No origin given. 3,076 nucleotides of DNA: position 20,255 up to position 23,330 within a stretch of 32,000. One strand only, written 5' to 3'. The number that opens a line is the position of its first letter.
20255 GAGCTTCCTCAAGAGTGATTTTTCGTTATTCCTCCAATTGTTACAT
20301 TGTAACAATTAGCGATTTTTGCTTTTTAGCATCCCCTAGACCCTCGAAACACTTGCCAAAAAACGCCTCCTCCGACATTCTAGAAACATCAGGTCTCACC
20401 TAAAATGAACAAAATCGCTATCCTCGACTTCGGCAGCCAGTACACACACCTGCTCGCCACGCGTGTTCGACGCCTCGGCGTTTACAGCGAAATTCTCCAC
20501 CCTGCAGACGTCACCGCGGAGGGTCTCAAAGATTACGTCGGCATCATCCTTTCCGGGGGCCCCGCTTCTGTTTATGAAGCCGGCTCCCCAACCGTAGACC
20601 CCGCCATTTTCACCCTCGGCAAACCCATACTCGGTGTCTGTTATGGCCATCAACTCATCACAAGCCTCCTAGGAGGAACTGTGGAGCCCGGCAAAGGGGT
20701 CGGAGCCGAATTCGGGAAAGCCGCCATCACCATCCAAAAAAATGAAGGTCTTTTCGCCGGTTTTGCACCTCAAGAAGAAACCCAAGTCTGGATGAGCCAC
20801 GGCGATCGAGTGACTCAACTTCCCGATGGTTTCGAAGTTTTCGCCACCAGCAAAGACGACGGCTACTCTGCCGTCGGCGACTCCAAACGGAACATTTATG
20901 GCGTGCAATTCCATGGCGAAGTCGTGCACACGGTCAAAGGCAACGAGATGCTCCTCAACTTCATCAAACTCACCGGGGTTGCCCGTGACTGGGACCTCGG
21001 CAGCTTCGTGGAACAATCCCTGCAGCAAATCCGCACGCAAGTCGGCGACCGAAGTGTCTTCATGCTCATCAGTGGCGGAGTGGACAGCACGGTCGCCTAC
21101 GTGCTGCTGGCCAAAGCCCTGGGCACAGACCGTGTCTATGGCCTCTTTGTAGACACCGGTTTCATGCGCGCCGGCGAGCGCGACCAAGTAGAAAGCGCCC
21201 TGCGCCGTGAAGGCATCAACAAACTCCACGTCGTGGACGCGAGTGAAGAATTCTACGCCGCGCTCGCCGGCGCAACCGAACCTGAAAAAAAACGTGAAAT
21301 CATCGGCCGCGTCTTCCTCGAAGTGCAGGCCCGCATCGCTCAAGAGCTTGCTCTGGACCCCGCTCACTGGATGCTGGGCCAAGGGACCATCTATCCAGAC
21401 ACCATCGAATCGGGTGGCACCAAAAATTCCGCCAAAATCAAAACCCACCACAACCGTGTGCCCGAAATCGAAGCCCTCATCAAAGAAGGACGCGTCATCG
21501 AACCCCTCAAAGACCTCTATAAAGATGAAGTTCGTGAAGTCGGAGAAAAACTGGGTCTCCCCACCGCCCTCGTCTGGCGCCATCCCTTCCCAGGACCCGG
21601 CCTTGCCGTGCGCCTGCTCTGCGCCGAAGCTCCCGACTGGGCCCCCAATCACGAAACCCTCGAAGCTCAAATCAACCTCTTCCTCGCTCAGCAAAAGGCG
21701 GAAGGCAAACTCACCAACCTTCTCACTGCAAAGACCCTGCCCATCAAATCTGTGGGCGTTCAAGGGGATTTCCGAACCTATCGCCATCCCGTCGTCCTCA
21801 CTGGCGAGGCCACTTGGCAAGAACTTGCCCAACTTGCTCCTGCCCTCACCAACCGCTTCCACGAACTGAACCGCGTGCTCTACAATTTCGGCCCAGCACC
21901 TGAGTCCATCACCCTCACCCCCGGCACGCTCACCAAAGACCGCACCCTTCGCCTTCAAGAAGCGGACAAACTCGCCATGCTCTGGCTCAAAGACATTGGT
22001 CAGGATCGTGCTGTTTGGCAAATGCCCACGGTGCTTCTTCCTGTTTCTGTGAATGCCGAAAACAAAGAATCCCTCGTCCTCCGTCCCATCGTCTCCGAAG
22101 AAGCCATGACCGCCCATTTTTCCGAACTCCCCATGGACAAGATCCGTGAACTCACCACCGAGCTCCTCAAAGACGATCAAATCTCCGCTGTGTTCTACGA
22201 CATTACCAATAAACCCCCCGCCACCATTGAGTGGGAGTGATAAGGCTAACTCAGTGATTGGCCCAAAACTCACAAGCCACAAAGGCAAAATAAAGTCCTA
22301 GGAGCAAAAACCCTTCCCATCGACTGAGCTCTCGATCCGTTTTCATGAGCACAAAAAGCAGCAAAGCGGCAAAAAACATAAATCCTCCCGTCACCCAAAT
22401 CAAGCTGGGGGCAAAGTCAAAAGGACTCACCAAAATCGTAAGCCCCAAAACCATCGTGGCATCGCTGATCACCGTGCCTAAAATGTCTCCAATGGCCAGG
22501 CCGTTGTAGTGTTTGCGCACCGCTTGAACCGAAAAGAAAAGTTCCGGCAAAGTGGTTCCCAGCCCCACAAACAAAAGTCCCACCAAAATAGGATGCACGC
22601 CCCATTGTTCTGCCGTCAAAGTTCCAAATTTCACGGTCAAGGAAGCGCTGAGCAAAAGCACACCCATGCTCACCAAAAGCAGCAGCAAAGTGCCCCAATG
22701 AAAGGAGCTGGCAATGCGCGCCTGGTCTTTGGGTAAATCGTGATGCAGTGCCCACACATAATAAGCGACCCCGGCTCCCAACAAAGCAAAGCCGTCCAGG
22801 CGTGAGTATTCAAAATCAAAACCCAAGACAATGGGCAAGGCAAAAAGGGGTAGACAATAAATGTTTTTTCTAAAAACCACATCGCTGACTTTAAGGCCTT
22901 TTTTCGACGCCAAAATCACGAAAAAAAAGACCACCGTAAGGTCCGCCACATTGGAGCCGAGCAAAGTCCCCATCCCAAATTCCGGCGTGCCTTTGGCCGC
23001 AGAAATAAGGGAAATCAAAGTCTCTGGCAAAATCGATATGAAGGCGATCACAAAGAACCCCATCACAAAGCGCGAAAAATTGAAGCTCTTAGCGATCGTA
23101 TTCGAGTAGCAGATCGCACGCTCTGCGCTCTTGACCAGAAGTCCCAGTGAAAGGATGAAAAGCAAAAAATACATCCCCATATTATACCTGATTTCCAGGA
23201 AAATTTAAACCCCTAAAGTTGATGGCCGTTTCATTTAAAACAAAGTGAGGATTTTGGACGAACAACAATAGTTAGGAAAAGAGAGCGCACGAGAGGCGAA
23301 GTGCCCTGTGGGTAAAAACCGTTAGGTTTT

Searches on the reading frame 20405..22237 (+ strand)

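Call 76: search_protein_families(library=pfam, proteins=[window:20405-22237:+], max_evalue=0.0001)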
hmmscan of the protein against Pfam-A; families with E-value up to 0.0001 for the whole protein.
window:20405-22237:+ (611 aa): 4 families
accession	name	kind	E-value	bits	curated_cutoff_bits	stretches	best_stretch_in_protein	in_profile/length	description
PF00117.34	GATase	-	5e-39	134.4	22.8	1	6-187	2-187/190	Glutamine amidotransferase class-I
PF00958.27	GMP_synt_C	-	3e-21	75.7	27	1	529-610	4-92/92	GMP synthase C terminal domain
PF07722.19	Peptidase_C26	-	2.2e-11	44.4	20.5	1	69-172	102-219/219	Peptidase C26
PF02540.23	NAD_synthase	-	1.2e-07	31.5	21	0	204-252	7-55/242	NAD synthase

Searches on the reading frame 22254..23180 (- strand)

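Call 76: search_protein_families(library=pfam, proteins=[window:22254-23180:-], max_evalue=0.0001)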
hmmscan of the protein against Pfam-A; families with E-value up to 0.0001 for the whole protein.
window:22254-23180:- (309 aa): 1 family
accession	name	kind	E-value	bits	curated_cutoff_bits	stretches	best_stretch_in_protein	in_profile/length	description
PF01699.29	Na_Ca_ex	-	2.3e-40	138.5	24.9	2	165-303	3-148/151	Sodium/calcium exchanger protein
